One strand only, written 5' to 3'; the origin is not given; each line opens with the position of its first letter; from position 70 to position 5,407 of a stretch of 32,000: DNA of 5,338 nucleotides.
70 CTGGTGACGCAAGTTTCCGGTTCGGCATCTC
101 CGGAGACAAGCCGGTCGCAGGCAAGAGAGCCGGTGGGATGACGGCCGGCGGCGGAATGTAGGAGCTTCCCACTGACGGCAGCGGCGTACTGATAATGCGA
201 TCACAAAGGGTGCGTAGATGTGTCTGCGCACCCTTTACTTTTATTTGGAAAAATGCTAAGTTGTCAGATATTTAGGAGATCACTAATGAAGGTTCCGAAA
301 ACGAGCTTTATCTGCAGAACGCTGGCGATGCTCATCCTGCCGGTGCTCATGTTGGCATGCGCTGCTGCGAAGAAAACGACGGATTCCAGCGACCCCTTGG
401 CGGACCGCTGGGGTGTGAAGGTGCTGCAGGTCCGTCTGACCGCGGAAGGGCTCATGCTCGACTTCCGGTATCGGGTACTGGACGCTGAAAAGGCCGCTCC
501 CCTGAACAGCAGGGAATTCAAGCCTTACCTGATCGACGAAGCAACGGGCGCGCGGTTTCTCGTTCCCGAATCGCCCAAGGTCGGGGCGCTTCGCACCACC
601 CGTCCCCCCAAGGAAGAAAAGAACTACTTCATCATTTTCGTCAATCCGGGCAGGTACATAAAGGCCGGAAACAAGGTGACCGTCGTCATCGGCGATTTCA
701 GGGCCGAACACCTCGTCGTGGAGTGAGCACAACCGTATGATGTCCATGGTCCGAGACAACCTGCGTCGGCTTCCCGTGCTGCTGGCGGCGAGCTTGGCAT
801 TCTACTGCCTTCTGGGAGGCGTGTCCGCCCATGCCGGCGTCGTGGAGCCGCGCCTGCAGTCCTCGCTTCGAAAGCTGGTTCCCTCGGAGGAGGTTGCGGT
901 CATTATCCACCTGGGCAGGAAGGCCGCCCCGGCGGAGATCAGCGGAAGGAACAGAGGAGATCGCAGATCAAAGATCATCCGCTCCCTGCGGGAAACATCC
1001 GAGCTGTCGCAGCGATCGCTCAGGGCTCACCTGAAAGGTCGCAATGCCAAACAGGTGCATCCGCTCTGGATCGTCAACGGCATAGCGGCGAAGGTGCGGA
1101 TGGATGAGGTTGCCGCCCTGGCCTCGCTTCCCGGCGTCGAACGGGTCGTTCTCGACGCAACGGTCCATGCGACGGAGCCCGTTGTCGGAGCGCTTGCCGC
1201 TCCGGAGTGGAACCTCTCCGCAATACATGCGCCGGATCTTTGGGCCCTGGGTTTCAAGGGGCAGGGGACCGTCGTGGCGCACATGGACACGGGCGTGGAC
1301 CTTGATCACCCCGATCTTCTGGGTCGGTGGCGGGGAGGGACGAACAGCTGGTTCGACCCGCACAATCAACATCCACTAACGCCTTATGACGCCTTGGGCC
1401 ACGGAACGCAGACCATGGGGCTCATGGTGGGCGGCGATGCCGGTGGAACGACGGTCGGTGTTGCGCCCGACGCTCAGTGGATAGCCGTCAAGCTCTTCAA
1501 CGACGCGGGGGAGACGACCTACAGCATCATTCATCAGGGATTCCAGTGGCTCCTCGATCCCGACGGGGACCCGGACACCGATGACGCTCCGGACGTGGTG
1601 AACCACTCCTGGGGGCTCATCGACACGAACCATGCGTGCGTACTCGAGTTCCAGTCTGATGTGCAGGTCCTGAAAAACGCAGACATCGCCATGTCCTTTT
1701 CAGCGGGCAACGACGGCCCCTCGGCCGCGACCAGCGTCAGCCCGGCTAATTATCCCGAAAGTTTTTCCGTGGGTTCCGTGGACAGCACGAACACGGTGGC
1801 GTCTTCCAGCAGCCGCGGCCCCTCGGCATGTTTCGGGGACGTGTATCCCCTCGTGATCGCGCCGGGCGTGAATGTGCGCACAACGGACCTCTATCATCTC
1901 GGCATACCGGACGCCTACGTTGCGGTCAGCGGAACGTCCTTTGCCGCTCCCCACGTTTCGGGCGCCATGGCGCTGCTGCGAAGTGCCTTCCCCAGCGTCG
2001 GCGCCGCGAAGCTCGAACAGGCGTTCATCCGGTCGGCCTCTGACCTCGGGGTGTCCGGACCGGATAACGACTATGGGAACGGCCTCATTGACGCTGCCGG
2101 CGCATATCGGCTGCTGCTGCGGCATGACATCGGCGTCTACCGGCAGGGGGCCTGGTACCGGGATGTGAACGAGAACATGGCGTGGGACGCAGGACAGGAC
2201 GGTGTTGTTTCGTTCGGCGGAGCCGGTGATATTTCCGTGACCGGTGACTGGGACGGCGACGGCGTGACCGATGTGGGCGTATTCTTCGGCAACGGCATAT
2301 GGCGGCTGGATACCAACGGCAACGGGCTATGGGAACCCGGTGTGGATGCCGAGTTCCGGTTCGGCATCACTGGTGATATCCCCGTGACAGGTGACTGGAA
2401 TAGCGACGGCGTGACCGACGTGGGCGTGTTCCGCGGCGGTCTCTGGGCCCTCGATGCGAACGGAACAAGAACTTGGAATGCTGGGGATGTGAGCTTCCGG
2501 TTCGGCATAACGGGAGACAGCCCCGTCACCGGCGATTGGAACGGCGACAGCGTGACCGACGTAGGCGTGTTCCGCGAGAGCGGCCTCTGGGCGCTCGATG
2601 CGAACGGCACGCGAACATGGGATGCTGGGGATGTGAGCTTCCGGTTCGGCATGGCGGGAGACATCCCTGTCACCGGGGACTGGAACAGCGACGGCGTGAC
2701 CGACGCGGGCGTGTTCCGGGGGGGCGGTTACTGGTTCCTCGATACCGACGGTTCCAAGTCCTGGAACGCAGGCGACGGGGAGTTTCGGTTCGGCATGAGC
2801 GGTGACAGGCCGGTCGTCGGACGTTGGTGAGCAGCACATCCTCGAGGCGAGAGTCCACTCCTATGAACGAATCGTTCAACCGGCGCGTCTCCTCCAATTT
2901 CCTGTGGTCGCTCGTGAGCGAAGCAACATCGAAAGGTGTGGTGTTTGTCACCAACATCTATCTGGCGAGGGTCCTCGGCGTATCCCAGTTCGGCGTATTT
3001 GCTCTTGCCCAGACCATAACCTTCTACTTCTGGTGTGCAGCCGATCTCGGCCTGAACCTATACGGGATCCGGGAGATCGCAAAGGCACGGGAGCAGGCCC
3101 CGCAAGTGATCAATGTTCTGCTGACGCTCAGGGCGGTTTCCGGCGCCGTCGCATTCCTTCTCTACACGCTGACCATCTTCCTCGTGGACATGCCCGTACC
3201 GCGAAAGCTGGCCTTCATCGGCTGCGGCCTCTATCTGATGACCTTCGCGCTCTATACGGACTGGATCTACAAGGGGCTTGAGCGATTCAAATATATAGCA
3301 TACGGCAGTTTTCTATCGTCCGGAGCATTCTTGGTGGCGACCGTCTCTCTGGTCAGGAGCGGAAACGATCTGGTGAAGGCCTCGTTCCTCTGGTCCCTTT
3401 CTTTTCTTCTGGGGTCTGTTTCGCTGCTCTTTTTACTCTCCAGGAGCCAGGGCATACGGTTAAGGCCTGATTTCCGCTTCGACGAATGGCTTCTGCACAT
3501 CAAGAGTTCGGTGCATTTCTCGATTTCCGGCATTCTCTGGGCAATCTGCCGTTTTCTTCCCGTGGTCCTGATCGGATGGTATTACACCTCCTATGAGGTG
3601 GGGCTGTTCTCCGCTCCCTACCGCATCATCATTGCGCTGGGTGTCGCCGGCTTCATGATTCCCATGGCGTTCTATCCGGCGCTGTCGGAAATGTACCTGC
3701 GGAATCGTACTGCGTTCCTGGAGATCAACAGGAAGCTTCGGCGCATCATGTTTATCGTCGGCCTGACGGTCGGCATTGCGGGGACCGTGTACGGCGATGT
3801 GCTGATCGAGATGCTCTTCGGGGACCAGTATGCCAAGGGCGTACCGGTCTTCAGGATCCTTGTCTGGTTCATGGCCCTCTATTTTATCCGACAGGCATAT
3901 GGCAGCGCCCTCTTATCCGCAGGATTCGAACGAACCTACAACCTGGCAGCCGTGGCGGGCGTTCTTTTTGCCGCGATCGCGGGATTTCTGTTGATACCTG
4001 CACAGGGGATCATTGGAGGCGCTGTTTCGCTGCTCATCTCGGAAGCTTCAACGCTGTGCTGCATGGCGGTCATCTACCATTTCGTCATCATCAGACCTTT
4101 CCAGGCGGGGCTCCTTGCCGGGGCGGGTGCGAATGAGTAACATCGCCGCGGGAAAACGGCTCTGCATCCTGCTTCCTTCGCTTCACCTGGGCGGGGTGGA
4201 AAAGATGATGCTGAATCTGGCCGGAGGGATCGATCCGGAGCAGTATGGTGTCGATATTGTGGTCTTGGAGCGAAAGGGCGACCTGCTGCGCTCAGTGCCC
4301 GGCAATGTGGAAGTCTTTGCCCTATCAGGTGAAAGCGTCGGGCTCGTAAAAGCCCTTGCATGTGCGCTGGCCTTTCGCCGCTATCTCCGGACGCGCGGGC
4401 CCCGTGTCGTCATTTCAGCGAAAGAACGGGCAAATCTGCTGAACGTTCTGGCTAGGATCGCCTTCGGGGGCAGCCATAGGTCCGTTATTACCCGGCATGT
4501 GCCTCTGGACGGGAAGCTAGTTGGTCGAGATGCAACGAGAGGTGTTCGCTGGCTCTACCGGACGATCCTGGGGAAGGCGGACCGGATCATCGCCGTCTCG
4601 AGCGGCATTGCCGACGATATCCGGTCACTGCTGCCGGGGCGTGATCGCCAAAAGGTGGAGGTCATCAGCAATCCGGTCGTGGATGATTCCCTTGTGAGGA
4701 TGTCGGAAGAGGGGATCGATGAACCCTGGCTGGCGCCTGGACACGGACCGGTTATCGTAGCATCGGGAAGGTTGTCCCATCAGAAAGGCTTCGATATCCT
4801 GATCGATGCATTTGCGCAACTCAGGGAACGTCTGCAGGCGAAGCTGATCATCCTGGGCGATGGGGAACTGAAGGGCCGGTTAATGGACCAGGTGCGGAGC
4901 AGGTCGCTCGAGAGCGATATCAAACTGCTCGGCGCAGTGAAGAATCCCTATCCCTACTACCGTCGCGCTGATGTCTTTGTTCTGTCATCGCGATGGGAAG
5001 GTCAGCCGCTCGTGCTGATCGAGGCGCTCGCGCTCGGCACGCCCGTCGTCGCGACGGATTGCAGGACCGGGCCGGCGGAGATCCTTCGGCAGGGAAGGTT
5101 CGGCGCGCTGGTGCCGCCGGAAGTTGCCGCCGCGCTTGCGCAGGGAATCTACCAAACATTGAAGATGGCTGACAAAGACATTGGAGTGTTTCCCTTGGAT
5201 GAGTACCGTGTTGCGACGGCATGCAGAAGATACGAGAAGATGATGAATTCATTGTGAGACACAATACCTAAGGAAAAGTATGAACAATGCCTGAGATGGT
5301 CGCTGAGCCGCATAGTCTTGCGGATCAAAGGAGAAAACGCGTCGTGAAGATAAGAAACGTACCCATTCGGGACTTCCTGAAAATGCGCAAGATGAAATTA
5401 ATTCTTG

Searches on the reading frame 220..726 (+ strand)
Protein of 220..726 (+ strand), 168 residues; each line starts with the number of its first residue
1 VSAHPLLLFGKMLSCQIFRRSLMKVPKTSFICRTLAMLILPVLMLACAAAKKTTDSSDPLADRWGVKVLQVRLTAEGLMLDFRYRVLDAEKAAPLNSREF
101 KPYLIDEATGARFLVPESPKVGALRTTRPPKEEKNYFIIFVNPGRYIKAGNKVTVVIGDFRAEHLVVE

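Call 27: search_protein_families(library=pfam, proteins=[window:220-726:+], max_evalue=0.01)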
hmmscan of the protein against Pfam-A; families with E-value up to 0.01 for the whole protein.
window:220-726:+ (168 aa): 0 families

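Call 58: search_protein_families(library=ncbifam, proteins=[window:220-726:+], max_evalue=0.01)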
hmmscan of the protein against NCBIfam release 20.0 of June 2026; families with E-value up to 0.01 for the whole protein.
window:220-726:+ (168 aa): 0 families

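Call 68: find_homologous_proteins(query=window:286-726:+, max_evalue=0.00001)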
Query window:286-726:+ (146 aa): 493 proteins with E <= 0.00001 among 516 candidates; the best 120 are listed.
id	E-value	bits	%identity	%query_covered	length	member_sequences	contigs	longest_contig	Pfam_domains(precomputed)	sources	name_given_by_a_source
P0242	4.4e-90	317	100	100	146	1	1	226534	-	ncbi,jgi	jgi:hypothetical protein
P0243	7.3e-68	245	82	95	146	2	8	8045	-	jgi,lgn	jgi:hypothetical protein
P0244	4.6e-66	239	89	84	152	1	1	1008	-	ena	-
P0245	6.0e-65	235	79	95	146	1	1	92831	-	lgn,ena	-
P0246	7.6e-65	235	75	100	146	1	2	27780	-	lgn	-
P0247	6.3e-64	232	78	95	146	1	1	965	-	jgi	jgi:hypothetical protein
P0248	2.6e-63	230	80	84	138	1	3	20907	-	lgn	-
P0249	4.0e-57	210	65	100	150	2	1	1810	-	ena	-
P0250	2.5e-56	207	69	97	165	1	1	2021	-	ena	-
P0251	2.7e-56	207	65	100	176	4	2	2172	-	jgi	jgi:hypothetical protein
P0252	5.8e-55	203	72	92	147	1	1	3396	-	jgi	jgi:hypothetical protein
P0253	2.1e-54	201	72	87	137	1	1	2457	-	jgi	jgi:hypothetical protein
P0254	6.0e-53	196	72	84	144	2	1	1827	-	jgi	jgi:hypothetical protein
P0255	7.4e-53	196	81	75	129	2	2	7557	-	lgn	-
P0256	8.4e-52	193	67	84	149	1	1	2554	-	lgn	-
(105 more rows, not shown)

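Call 69: find_encoding_contigs(protein=P0245, flank=10000, max_places=1)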
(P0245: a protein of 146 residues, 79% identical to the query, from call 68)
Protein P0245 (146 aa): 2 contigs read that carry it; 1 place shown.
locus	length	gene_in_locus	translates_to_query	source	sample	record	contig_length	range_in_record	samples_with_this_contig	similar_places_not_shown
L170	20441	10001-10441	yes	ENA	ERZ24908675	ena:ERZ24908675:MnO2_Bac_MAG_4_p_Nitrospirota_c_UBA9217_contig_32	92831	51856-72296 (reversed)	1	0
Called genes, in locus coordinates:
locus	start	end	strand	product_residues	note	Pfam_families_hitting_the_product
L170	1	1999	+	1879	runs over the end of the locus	PF17210:SdrD_B (weak), PF16116:DUF4832 (faint)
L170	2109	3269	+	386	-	PF07731:Cu-oxidase_2, PF07732:Cu-oxidase_3, PF00394:Cu-oxidase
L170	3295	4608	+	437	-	PF07732:Cu-oxidase_3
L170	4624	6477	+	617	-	PF16116:DUF4832 (faint), PF19077:Big_13 (faint)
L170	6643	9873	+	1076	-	PF07731:Cu-oxidase_2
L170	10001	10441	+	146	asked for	-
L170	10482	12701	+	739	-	PF00082:Peptidase_S8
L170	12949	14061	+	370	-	PF02350:Epimerase_2, PF13579:Glyco_trans_4_4 (weak)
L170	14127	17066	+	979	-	PF13620:CarboxypepD_reg, PF13715:CarbopepD_reg_2, PF00890:FAD_binding_2 (weak), PF01134:GIDA (weak), PF07992:Pyr_redox_2 (weak), PF12831:FAD_oxidored, PF13450:NAD_binding_8 (faint), PF00395:SLH (faint)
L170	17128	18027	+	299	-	PF13578:Methyltransf_24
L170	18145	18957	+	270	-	PF05050:Methyltransf_21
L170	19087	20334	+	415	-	PF01943:Polysacc_synt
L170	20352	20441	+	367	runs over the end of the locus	PF04230:PS_pyruv_trans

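Call 70: find_encoding_contigs(protein=P0246, flank=10000, max_places=1)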
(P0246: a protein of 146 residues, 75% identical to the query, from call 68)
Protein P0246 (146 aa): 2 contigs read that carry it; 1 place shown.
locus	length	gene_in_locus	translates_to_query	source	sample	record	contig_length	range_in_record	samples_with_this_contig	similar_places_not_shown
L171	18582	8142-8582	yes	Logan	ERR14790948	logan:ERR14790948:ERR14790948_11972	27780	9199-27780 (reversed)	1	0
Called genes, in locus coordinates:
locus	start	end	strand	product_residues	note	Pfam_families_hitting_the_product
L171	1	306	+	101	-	?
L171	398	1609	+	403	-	PF07731:Cu-oxidase_2, PF07732:Cu-oxidase_3, PF00394:Cu-oxidase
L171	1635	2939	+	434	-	PF07731:Cu-oxidase_2 (faint), PF07732:Cu-oxidase_3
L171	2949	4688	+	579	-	PF13517:FG-GAP_3 (faint)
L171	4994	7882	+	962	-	PF07731:Cu-oxidase_2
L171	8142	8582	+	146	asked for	-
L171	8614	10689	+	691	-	PF00082:Peptidase_S8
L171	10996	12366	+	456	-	PF01943:Polysacc_synt, PF03023:MurJ (faint), PF13440:Polysacc_synt_3, PF01554:MatE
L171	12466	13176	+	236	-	PF05050:Methyltransf_21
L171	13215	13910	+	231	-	PF13489:Methyltransf_23 (weak), PF13847:Methyltransf_31, PF08241:Methyltransf_11 (weak), PF08242:Methyltransf_12, PF13649:Methyltransf_25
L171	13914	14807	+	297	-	PF00685:Sulfotransfer_1, PF13469:Sulfotransfer_3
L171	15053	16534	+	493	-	-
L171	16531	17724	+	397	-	PF13439:Glyco_transf_4, PF13579:Glyco_trans_4_4, PF20706:GT4-conflict, PF00534:Glycos_transf_1, PF13692:Glyco_trans_1_4, PF13524:Glyco_trans_1_2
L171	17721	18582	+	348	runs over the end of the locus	PF00685:Sulfotransfer_1, PF13469:Sulfotransfer_3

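Call 78: predict_structure(alignment_id=A2)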
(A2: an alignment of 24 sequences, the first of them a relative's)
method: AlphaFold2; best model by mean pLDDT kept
length: 146 residues; sequences in the alignment: 24
mean_pLDDT: 85.9   pTM: 0.70
mean pLDDT of the five models: 85.9, 84.8, 84.2, 80.6, 79.7
residues with pLDDT >= 90: 98; 70-90: 13; 50-70: 29; < 50: 6
segments of 3 or more residues with pLDDT < 50: 29-33
pLDDT, mean of each block of 10 residues (from residue 1): 56 65 55 69 97 97 97 94 98 88 92 97 96 97 97
secondary structure, 60 per line:
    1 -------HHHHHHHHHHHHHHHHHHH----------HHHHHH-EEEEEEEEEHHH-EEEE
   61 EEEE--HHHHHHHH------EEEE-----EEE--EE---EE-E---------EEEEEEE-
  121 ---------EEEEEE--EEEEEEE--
elements in order: H8-26 H37-42 E44-52 E57-64 H67-74 E81-84 E90-92 E113-119 E130-135 E138-144

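Call 81: fold_search(model_id=the predicted structure, library=pdb)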
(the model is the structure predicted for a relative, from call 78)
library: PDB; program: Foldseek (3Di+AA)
matches with E <= 10: 1469; with E <= 0.001: 0
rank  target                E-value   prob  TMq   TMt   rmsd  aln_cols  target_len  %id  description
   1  8co1_A2               1.3e-02  0.98  0.34  0.46   5.9       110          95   18  Type II Secretion System (released 2024-04-10)
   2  1nep                  1.4e-02  0.98  0.36  0.40   5.8       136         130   13  Crystal Structure Analysis of the Bovine NPC2 (Niemann-Pick C2) Protein (released 2003-01-28)
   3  7kyl_E                1.5e-02  0.90  0.29  0.41   8.9       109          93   13  Powassan virus Envelope protein DIII in complex with neutralizing Fab POWV-80 (released 2021-04-07)
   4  6oq7_C                2.1e-02  0.82  0.30  0.38   7.9       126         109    9  Structure of the GTD domain of Clostridium difficile toxin B in complex with VHH E3 (released 2019-07-10)
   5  8y3g_A                2.4e-02  0.72  0.27  0.10   8.3       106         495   13  Cryo-EM structure of dengue virus serotype 2 strain D2Y98P-PP1 N153Q mutant at 4 deg C (released 2025-01-29)
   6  1a14_L                2.5e-02  0.82  0.29  0.37   6.2        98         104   11  COMPLEX BETWEEN NC10 ANTI-INFLUENZA VIRUS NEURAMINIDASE SINGLE CHAIN ANTIBODY WITH A 5 RESIDUE LINKER AND INFLUENZA VI (released 1998-05-13)
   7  4pi0_A                2.7e-02  0.72  0.31  0.15  20.3       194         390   15  Crystal structure of particulate methane monooxygenase from Methylocystis sp. ATCC 49242 (Rockwell) soaked in copper (released 2014-06-25)
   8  8y3j_A                2.8e-02  0.80  0.30  0.11   7.7       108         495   14  Cryo-EM structure of dengue virus serotype 2 strain D2Y98P-PP1 at 4 deg C (released 2025-01-29)
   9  3wdi_A                3.0e-02  0.99  0.35  0.09   5.6       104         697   13  Crystal structure of Pullulanase complexed with maltotriose from Anoxybacillus sp. LM18-11 (released 2014-06-04)
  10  6fpt_A                3.0e-02  0.94  0.37  0.17   5.4       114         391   13  Crystal structure of Danio rerio Lin41 filamin-NHL domains (released 2018-05-09)
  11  8gy5_P                3.3e-02  0.54  0.28  0.31   6.9       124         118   12  High-resolution structure of the cemiplimab Fab in complex with PD-1 (released 2023-10-04)
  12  9mia_L                3.5e-02  0.93  0.36  0.46   5.9       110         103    8  206-3G08 Fab in complex with HIV-1 GT1.1 v4.1 SOSIP Env trimer and RM20A3 Fab (released 2025-05-21)
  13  2j88_H                3.8e-02  0.63  0.29  0.27   6.9       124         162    8  Hyaluronidase in complex with a monoclonal IgG Fab fragment (released 2007-04-03)
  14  5yy5_C                4.0e-02  0.85  0.35  0.42   6.0       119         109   10  Structural definition of a unique neutralization epitope on the receptor-binding domain of MERS-CoV spike glycoprotein (released 2018-08-01)
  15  6fpt_B                4.2e-02  0.91  0.37  0.17   5.4       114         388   13  Crystal structure of Danio rerio Lin41 filamin-NHL domains (released 2018-05-09)
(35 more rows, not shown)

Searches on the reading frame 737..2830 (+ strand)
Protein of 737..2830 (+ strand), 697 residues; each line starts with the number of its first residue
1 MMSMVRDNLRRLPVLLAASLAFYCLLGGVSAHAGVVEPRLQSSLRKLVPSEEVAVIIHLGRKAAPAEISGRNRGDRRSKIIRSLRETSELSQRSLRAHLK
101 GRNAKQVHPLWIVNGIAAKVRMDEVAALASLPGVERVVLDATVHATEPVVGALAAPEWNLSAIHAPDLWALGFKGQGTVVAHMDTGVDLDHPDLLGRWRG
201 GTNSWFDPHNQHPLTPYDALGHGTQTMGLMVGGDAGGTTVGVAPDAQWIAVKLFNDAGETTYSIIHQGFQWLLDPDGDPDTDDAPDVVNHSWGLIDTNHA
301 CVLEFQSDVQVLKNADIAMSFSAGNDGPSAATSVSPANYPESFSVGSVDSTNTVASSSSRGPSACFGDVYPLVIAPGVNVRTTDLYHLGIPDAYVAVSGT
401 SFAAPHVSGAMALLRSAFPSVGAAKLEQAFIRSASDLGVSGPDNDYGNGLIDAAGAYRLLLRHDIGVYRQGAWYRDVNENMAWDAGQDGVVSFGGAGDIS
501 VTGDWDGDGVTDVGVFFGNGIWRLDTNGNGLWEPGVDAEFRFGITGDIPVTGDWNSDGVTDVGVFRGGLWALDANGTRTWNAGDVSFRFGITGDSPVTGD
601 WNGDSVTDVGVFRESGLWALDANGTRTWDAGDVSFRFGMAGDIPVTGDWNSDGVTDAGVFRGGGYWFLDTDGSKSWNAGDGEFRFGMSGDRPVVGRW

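Call 13: search_protein_families(library=pfam, proteins=[window:737-2830:+], max_evalue=0.001)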
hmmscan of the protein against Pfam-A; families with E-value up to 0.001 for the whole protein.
window:737-2830:+ (697 aa): 2 families
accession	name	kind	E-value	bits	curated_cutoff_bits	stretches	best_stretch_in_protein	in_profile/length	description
PF00082.27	Peptidase_S8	-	2.2e-48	165.5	21.8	1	175-449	1-288/288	Subtilase family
PF05922.21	Inhibitor_I9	-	0.00084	20.4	21.2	0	55-145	2-81/82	Peptidase inhibitor I9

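Call 58: search_protein_families(library=ncbifam, proteins=[window:737-2830:+], max_evalue=0.01)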
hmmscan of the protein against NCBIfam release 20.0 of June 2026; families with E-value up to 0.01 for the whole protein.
window:737-2830:+ (697 aa): 8 families
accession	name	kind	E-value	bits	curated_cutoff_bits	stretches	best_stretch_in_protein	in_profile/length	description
TIGR03921.1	T7SS_mycosin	equivalog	9.7e-35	120.3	278.75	1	164-456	2-284/353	type VII secretion-associated serine protease mycosin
NF040809.1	germ_prot_CspBA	exception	6.7e-11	40.6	1250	1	337-435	972-1064/1099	bifunctional germination protease/germinant receptor pseudoprotease CspBA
NF051851.1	AtpSerPepEprS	equivalog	4.7e-08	31.5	1700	1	318-455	226-361/988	autotransporter serine peptidase EprS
NF040553.1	SGO_0316_fam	subfamily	6.1e-08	30.8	1400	1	163-191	273-301/1486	SGO_0316/SGO_0317 family LPXTG-anchored serine peptidase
NF049966.1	QH_SP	equivalog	8.1e-06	25.3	165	1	218-435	38-212/219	subtilisin-like serine protease QhpE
NF033595.1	denti_PrtP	equivalog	3.4e-05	22.7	300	1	320-456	370-501/606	dentilisin complex serine proteinase subunit PrtP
TIGR03895.1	protease_PatA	subfamily_domain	4.3e-05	22.5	421.05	1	286-422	59-184/606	PatA/PatG family cyanobactin maturation protease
NF040808.2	CspC_non_triad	exception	0.0016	17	675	0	330-414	418-497/556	bile acid germinant receptor pseudoprotease CspC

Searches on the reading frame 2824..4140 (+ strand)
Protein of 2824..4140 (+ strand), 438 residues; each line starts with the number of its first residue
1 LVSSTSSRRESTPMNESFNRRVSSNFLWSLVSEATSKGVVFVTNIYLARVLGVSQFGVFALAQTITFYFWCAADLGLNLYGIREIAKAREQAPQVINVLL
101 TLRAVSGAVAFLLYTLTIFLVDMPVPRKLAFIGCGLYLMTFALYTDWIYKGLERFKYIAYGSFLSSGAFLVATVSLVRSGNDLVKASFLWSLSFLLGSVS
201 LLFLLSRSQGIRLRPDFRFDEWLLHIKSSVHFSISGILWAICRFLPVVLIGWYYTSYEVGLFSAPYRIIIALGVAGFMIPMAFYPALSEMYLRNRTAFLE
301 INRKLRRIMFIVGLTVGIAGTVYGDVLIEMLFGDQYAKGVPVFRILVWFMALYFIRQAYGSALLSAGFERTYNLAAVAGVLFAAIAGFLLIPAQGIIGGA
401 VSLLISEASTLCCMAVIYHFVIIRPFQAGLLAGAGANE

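Call 13: search_protein_families(library=pfam, proteins=[window:2824-4140:+], max_evalue=0.001)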
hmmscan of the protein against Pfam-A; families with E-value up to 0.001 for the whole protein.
window:2824-4140:+ (438 aa): 2 families
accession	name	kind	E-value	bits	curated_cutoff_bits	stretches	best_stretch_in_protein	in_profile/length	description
PF01943.22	Polysacc_synt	-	2.4e-32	112.9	28.2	1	24-290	3-273/274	Polysaccharide biosynthesis protein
PF13440.11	Polysacc_synt_3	-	4.4e-12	46.3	23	1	47-340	2-292/293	Polysaccharide biosynthesis protein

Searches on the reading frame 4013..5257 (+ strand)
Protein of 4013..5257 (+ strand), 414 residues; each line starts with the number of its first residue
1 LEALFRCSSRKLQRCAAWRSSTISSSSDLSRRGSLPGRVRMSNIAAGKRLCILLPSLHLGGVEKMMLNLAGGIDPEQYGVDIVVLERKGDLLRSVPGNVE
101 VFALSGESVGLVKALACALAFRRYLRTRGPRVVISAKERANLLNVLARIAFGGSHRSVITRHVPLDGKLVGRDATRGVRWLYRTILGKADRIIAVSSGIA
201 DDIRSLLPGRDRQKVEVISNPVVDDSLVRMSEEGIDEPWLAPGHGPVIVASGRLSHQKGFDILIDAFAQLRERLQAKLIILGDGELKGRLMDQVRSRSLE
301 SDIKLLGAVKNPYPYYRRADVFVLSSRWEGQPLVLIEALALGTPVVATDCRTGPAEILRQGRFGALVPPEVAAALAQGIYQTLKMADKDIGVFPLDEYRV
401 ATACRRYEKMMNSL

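Call 13: search_protein_families(library=pfam, proteins=[window:4013-5257:+], max_evalue=0.001)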
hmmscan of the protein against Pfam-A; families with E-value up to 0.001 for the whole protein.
window:4013-5257:+ (414 aa): 5 families
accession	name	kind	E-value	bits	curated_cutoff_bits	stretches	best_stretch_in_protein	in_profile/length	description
PF13692.12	Glyco_trans_1_4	-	4e-37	128.1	27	1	246-383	2-140/142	Glycosyl transferases group 1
PF00534.26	Glycos_transf_1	-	1.1e-35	123.1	26.4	1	236-386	6-159/172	Glycosyl transferases group 1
PF13439.12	Glyco_transf_4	-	1.1e-16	61.8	28.5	1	60-223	2-167/170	Glycosyltransferase Family 4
PF13579.12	Glyco_trans_4_4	-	1.8e-15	58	29.7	1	60-220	1-157/158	Glycosyl transferase 4-like domain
PF20706.3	GT4-conflict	-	4.6e-12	46.1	26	1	182-367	140-324/385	Family 4 Glycosyltransferase in conflict systems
